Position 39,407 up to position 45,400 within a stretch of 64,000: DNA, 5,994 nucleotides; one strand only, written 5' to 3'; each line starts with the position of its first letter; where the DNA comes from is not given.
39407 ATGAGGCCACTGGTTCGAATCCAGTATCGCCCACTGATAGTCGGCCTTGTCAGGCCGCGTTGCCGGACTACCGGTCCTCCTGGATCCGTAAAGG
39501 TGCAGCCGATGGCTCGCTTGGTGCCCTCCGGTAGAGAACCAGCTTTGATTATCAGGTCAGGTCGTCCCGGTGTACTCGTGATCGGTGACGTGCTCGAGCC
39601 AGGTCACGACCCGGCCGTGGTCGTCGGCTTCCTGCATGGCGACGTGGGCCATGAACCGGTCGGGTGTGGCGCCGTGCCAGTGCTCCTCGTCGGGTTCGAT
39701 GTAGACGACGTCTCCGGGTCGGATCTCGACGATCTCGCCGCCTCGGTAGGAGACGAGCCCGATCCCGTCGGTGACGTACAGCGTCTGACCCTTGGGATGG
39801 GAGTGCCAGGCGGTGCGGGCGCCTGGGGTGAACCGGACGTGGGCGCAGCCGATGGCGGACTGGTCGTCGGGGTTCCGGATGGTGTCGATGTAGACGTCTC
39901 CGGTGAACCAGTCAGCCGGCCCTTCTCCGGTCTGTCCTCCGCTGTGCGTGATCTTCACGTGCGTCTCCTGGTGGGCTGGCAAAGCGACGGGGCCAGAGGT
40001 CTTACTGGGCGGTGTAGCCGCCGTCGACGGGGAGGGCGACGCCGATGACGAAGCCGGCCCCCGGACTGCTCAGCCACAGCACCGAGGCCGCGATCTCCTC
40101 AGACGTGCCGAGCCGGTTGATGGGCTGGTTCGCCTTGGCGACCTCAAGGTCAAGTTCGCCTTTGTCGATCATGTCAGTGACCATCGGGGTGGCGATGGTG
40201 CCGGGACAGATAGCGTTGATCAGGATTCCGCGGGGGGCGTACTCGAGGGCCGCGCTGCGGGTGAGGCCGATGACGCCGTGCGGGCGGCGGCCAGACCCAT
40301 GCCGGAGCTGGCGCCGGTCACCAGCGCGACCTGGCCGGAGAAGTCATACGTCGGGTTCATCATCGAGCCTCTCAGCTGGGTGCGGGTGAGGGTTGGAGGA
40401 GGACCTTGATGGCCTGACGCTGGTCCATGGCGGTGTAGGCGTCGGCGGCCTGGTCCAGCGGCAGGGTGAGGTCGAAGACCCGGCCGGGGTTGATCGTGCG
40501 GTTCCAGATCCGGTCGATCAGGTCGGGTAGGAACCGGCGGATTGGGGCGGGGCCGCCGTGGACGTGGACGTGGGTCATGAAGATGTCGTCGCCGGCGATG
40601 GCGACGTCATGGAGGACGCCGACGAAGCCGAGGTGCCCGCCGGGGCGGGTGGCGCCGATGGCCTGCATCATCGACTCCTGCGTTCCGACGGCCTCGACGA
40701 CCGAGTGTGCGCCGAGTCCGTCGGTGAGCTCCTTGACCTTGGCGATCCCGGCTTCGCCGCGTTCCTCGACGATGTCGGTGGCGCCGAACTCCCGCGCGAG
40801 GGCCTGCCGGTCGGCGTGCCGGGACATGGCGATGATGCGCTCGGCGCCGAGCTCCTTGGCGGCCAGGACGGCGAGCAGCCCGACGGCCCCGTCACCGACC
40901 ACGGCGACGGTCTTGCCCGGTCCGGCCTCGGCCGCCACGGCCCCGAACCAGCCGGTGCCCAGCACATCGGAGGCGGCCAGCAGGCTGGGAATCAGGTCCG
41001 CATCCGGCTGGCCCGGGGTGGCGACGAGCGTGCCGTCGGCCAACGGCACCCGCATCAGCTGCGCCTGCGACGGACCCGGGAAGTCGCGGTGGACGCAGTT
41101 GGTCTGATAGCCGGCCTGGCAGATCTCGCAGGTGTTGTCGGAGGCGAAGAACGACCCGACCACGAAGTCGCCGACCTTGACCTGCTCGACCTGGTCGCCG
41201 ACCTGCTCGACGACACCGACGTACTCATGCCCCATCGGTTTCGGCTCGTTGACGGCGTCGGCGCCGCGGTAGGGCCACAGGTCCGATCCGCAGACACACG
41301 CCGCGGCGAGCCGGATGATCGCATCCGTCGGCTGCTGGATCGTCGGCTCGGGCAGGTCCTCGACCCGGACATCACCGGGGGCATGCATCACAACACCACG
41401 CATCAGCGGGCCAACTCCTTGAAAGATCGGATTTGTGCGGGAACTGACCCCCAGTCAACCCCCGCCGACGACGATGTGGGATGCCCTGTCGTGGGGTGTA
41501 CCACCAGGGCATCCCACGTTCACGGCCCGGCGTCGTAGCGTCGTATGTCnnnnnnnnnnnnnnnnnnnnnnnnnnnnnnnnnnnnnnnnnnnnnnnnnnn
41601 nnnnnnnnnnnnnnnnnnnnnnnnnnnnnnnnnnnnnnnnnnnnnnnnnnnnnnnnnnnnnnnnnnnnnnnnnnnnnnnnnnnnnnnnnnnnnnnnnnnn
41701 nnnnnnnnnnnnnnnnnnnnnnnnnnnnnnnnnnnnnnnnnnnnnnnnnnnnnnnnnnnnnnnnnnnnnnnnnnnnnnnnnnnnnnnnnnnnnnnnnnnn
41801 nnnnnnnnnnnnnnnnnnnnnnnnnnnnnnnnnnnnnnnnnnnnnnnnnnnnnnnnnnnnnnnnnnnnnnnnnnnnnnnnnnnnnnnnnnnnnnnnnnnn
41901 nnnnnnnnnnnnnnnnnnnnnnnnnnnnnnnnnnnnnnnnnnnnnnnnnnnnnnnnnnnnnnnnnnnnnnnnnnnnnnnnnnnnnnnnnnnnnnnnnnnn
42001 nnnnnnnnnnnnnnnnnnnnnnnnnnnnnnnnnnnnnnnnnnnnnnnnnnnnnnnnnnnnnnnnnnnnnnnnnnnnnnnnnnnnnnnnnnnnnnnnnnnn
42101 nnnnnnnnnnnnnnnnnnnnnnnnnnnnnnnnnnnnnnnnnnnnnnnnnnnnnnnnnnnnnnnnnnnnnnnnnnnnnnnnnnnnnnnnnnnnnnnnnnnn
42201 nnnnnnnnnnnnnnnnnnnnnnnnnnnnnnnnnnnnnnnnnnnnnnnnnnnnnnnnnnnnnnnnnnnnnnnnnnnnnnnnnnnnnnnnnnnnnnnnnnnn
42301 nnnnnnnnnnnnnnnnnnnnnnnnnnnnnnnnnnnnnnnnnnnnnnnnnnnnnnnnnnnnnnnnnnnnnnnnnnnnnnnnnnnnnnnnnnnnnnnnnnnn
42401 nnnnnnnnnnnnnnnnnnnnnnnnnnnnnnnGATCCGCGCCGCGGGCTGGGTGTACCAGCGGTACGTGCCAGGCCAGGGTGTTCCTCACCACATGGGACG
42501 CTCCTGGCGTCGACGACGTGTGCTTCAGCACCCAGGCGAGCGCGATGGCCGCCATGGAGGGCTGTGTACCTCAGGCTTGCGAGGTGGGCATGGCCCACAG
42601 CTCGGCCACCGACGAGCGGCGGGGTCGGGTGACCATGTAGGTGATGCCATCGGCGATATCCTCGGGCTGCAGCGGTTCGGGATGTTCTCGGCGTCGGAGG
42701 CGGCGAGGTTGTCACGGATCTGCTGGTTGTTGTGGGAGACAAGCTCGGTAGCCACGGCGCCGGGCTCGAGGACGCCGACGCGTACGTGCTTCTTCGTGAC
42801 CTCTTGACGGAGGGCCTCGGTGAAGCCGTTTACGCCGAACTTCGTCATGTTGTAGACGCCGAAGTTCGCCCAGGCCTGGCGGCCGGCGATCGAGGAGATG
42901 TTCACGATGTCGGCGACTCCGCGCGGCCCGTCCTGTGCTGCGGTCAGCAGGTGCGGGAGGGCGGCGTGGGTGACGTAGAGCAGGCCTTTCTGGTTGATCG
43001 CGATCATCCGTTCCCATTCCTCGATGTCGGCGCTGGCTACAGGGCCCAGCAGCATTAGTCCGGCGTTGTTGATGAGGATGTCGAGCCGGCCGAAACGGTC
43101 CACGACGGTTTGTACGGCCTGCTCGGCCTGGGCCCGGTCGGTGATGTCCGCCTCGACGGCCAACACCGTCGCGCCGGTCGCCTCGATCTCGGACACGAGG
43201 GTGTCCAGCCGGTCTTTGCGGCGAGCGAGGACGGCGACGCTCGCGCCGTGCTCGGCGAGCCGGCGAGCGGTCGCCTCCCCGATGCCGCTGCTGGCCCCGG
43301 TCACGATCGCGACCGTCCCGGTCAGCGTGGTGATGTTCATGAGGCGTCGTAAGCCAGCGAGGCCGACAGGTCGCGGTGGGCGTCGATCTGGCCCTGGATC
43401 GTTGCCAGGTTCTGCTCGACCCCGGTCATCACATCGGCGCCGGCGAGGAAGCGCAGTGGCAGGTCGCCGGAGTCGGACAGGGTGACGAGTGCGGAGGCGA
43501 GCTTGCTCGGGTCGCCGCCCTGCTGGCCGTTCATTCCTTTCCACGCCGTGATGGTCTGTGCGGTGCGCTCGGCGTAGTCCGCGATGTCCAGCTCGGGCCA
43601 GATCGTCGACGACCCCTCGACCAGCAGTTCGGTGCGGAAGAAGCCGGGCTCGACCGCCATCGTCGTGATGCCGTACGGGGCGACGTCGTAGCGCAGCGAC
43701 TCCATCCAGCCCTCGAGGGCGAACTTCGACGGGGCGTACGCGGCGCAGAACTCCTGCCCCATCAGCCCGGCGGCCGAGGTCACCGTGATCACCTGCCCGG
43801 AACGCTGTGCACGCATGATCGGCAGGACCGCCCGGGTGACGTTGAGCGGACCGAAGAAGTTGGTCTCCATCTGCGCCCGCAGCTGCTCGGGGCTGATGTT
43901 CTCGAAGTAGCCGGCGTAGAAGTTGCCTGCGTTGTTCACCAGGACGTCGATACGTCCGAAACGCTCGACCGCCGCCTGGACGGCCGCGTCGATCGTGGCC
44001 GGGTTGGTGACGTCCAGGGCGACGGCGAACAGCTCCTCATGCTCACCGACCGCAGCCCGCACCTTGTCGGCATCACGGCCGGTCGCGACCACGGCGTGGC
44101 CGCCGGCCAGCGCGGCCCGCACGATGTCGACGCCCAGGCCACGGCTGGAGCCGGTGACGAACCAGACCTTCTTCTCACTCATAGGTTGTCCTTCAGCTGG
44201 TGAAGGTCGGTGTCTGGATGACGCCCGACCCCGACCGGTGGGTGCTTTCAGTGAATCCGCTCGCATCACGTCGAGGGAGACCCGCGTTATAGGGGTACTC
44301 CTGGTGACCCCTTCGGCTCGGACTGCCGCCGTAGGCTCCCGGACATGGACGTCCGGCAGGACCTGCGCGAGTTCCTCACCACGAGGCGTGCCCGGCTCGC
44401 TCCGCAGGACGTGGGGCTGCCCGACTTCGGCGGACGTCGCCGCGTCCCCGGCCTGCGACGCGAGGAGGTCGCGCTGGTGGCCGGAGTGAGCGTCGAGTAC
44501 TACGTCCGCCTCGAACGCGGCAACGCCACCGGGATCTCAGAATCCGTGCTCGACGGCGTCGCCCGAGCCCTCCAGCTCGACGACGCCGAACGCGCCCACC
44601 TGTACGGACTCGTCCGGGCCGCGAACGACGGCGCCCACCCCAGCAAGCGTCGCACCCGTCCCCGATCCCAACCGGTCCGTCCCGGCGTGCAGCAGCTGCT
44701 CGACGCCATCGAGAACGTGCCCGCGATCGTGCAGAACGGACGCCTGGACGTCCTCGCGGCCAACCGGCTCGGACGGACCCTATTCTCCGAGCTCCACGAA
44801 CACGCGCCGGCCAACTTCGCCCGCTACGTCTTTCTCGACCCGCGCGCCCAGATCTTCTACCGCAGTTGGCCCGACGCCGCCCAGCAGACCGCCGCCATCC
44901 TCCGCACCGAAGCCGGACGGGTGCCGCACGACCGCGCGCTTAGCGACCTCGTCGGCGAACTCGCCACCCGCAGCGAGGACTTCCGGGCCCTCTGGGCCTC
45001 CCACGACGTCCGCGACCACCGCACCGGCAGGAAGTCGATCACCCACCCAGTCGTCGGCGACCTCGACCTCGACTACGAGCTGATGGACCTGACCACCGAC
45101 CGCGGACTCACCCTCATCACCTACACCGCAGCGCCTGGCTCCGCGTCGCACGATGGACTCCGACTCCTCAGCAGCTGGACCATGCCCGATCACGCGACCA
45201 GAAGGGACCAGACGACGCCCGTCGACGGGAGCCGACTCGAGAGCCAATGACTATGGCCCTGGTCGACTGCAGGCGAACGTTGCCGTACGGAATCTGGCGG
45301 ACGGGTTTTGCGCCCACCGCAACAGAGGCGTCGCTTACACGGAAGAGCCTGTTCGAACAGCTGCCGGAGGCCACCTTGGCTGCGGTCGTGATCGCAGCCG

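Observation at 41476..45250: Mirror-image MmyB-like regulator / tandem SDR module with a 13-bp palindromic operator candidate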

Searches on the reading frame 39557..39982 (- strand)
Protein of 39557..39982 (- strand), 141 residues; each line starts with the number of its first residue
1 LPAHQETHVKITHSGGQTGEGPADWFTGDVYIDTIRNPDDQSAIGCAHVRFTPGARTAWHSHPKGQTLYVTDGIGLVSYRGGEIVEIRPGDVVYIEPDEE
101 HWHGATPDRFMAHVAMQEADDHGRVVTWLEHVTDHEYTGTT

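Call 5: search_protein_families(library=pfam, proteins=[window:39557-39982:-], max_evalue=0.001)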
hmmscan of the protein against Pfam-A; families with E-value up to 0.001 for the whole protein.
window:39557-39982:- (141 aa): 3 families
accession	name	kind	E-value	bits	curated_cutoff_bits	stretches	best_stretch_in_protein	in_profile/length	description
PF07883.17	Cupin_2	-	3.7e-13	49.4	27.2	1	48-108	2-61/70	Cupin domain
PF02311.25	AraC_binding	-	1.2e-07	32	21.1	1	53-109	12-69/135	AraC-like ligand binding domain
PF12973.13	Cupin_7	-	0.00063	20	27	1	47-105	36-89/105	ChrR Cupin-like domain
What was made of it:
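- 39557..39982 (-): Cupin gene, last gene of the ADH operon. Cupin_2 E 3.7e-13 (call 5).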

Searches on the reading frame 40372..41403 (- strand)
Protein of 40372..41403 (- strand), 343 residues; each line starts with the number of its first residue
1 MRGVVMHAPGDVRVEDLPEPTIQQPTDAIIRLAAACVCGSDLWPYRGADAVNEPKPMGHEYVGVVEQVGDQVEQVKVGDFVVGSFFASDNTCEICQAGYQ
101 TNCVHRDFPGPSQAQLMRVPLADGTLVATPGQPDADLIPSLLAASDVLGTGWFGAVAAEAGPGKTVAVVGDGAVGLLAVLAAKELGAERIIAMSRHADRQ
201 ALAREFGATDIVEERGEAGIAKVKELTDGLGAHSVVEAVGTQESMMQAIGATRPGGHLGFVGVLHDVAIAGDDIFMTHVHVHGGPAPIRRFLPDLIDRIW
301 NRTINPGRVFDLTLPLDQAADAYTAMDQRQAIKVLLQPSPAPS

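Call 5: search_protein_families(library=pfam, proteins=[window:40372-41403:-], max_evalue=0.001)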
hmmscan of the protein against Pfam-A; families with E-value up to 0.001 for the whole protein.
window:40372-41403:- (343 aa): 3 families
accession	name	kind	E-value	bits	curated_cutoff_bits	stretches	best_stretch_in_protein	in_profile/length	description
PF00107.32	ADH_zinc_N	-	9.4e-22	77.8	31.8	1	173-283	1-111/129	Zinc-binding dehydrogenase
PF08240.17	ADH_N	-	1.7e-17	64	23.5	1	25-120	2-95/104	Alcohol dehydrogenase GroES-like domain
PF16912.11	Glu_dehyd_C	-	2.2e-06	27.7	34.9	1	164-268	32-136/211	Glucose dehydrogenase C-terminus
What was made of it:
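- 40372..41403 (-): Zinc-type medium-chain dehydrogenase (ADH), the divergent target of Reg1. ADH_N plus ADH_zinc_N (call 5).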

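Call 26: search_protein_families(library=ncbifam, proteins=[window:40372-41403:-], max_evalue=0.00001)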
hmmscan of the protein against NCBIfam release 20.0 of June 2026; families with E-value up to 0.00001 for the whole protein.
window:40372-41403:- (343 aa): 20 families
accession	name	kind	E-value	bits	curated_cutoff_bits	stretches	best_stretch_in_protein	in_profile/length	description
TIGR03451.1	mycoS_dep_FDH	equivalog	1.2e-34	119.7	512.9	1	14-331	16-351/358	S-(hydroxymethyl)mycothiol dehydrogenase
NF041097.1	keto_inos_dh_IolM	equivalog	1.2e-33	116.3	450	2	159-336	203-387/389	scyllo-inosose 3-dehydrogenase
NF003808.0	PRK05396.1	equivalog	3.7e-33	114.8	380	1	12-284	13-286/341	L-threonine 3-dehydrogenase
TIGR00692.1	tdh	equivalog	3.9e-31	108.3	458.35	1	15-269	14-269/340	L-threonine 3-dehydrogenase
NF007642.0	PRK10309.1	equivalog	7.2e-30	104.4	550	1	1-266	1-264/347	galactitol-1-phosphate 5-dehydrogenase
TIGR03989.1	Rxyl_3153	subfamily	8.9e-30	104.2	440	2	148-332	171-364/370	NDMA-dependent alcohol dehydrogenase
NF010344.0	PRK13771.1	subfamily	5.9e-28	97.8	349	1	1-267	1-260/334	putative alcohol dehydrogenase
TIGR02818.1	adh_III_F_hyde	equivalog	1.7e-27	96.5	543.95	2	153-336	174-366/368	S-(hydroxymethyl)glutathione dehydrogenase/class III alcohol dehydrogenase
TIGR02819.1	fdhA_non_GSH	equivalog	6.8e-27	94.1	636.95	1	2-240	4-266/397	formaldehyde dehydrogenase, glutathione-independent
TIGR03366.1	HpnZ_proposed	hypoth_equivalog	1.6e-26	93.2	328.1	1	24-264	4-255/315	putative phosphonate catabolism associated alcohol dehydrogenase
NF006940.0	PRK09422.1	equivalog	1.7e-24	86.4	344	1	1-264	1-262/338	alcohol dehydrogenase AdhP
NF041172.1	AcrlCoa_red_Thmprot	equivalog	1e-23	83.9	500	1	1-329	1-324/334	acryloyl-CoA reductase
NF007489.0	PRK10083.1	equivalog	2.1e-23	82.9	376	1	1-337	1-336/339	Zn-dependent oxidoreductase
NF007375.0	PRK09880.1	equivalog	5.8e-21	74.6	469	1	23-336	25-341/344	L-idonate 5-dehydrogenase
NF047908.1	AldhRedAhr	equivalog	2.5e-16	59.5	470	1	30-307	33-306/335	NADPH-dependent aldehyde reductase Ahr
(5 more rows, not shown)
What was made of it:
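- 40372..41403 (-): The best NCBIfam match is the mycothiol-dependent formaldehyde dehydrogenase family, but far below its cut-off (call 26).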

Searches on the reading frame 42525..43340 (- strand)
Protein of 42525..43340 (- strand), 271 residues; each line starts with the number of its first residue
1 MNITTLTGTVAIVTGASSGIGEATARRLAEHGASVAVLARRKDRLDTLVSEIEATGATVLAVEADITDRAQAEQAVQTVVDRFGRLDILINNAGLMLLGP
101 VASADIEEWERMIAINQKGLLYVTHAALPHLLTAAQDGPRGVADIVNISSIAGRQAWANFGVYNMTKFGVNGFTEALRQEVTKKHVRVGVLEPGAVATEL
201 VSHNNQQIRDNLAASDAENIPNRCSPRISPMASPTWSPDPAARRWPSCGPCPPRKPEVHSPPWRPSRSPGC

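Call 5: search_protein_families(library=pfam, proteins=[window:42525-43340:-], max_evalue=0.001)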
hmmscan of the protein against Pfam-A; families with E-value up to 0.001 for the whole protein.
window:42525-43340:- (271 aa): 5 families
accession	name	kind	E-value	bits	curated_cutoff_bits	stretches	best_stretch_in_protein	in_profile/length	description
PF00106.31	adh_short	-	7.4e-60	202.2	26.6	1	10-207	2-193/195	short chain dehydrogenase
PF13561.12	adh_short_C2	-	6e-43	147.5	27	1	15-224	1-202/236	Enoyl-(Acyl carrier protein) reductase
PF08659.16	KR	-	4.6e-16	59.7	22.6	1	11-183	3-165/180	KR domain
PF23441.1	SDR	-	1.5e-09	38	27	1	6-202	5-200/258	SDR-like rossmann domain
PF01370.27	Epimerase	-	6.2e-06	26.2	20.9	1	12-128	2-103/240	NAD dependent epimerase/dehydratase family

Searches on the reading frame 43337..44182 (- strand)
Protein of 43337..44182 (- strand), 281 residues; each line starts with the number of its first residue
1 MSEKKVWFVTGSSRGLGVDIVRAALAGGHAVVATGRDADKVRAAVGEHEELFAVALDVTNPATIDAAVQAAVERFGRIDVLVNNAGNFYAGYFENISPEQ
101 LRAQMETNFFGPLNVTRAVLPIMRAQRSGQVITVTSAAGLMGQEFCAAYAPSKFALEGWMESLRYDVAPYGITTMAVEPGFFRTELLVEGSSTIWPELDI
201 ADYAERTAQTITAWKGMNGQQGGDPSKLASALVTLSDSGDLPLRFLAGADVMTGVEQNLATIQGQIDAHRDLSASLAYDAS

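Call 5: search_protein_families(library=pfam, proteins=[window:43337-44182:-], max_evalue=0.001)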
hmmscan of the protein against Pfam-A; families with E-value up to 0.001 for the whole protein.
window:43337-44182:- (281 aa): 6 families
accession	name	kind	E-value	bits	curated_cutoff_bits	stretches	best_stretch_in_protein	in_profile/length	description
PF00106.31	adh_short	-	2.1e-50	171.4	26.6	1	5-188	1-188/195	short chain dehydrogenase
PF13561.12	adh_short_C2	-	5.5e-35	121.5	27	1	13-187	5-181/236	Enoyl-(Acyl carrier protein) reductase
PF08659.16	KR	-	1.8e-10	41.5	22.6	1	8-164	4-164/180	KR domain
PF13460.12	NAD_binding_10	-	9.3e-06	26.1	27.2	1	11-137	1-99/184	NAD(P)H-binding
PF01370.27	Epimerase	-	0.0001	22.3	20.9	1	8-120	2-103/240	NAD dependent epimerase/dehydratase family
PF08643.16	DUF1776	-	0.00046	20.1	25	1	86-182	101-199/294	Fungal family of unknown function (DUF1776)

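Call 26: search_protein_families(library=ncbifam, proteins=[window:43337-44182:-], max_evalue=0.00001)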
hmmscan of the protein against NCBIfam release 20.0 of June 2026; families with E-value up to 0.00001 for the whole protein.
window:43337-44182:- (281 aa): 211 families (the best 25 are shown)
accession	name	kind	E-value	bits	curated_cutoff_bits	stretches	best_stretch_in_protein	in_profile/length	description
NF004824.0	PRK06180.1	subfamily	3.3e-77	259.4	298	1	2-275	2-274/279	oxidoreductase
NF006114.0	PRK08263.1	subfamily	3.5e-69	233.2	290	1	4-260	3-255/280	short chain dehydrogenase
NF005372.1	PRK06914.1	subfamily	1.1e-57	195.5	320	1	4-252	2-255/279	SDR family oxidoreductase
NF005065.0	PRK06482.1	equivalog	9.3e-53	179.4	291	1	5-279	3-275/276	SDR family oxidoreductase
NF004826.0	PRK06182.1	subfamily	2.7e-49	167.9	305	1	2-249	2-248/274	oxidoreductase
NF004823.0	PRK06179.1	subfamily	7.5e-48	163.3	310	1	1-237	2-230/271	oxidoreductase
NF049977.1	KDhSphingRedKdsR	equivalog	8.8e-48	163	400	1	3-249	2-241/267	3-ketodihydrosphingosine reductase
NF004825.0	PRK06181.1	equivalog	1.9e-40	138.9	215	1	3-186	5-192/268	SDR family oxidoreductase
NF005878.0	PRK07825.1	subfamily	4.6e-40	137.7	287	1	4-210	9-216/278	short chain dehydrogenase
NF004649.0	PRK05993.1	equivalog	1.6e-39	135.9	387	1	2-208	2-207/277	SDR family oxidoreductase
NF006118.0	PRK08264.1-4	subfamily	1.6e-37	129.4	279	1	4-186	5-185/244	SDR family oxidoreductase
NF009466.0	PRK12826.1-2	subfamily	1.5e-36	126.1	222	1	5-230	4-220/248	3-oxoacyl-ACP reductase FabG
NF005559.1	PRK07231.1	subfamily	1.9e-36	125.8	215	1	3-190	3-194/249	glucose 1-dehydrogenase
NF006073.0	PRK08219.1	equivalog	3.5e-36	125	218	1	3-188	2-180/227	SDR family oxidoreductase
NF006119.0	PRK08264.1-5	subfamily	4.8e-35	121.1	249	1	3-188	5-180/233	SDR family oxidoreductase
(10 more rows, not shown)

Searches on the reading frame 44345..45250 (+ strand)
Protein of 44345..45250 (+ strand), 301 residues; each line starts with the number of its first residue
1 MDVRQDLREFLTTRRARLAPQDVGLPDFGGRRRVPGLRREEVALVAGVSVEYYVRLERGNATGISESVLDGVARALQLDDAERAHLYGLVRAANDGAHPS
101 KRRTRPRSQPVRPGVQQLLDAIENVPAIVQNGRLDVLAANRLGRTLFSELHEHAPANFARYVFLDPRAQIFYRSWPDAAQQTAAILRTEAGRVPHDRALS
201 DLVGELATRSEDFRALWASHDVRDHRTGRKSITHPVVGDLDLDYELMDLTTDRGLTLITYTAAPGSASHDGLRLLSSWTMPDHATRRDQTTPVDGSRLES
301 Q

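Call 5: search_protein_families(library=pfam, proteins=[window:44345-45250:+], max_evalue=0.001)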
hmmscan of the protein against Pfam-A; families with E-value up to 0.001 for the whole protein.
window:44345-45250:+ (301 aa): 3 families
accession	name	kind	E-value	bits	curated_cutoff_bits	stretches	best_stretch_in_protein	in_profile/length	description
PF17765.7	MLTR_LBD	-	4.5e-57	193.2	26.3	1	111-275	1-168/168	MmyB-like transcription regulator ligand binding domain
PF13560.12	HTH_31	-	2.2e-07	31.5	27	1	9-86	4-64/64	Helix-turn-helix domain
PF01381.28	HTH_3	-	2.1e-05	24.9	23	1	36-79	9-51/55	Helix-turn-helix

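Call 25: find_related_loci(query=window:44345-45250:+, collection=metagenome_contigs, flank=3000)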
Query window:44345-45250:+ (301 aa) in metagenome_contigs; peptide patterns used: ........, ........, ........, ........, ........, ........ (x = any residue, [..] = any of these).
337 stretches matched a pattern; 13 encode a relative of the query (tblastn E <= 1e-3); 13 distinct loci.
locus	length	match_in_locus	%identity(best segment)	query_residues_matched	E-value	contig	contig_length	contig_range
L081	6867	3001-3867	69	1-284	1e-130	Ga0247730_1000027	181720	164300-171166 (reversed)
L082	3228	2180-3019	70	1-278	3e-132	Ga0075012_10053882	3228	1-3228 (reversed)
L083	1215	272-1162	66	1-295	1e-139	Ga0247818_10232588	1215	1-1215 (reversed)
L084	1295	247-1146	64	1-296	1e-134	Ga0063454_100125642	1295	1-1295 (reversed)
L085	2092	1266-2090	68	1-273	5e-128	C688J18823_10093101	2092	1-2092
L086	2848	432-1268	64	1-278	7e-122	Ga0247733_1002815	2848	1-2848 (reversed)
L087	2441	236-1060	51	1-278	2e-82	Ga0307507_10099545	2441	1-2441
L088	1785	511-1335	50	1-278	3e-82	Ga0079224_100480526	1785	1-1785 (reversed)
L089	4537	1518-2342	49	1-278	4e-78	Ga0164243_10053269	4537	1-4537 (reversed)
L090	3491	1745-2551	50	4-278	1e-74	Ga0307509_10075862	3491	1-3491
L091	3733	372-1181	50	4-278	4e-73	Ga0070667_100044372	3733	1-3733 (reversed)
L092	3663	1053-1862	50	4-278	4e-73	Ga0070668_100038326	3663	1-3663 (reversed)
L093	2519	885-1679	42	1-275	2e-58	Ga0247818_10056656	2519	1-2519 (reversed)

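Call 26: search_protein_families(library=ncbifam, proteins=[window:44345-45250:+], max_evalue=0.00001)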
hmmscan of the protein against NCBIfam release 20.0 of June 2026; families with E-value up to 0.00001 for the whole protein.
window:44345-45250:+ (301 aa): 0 families
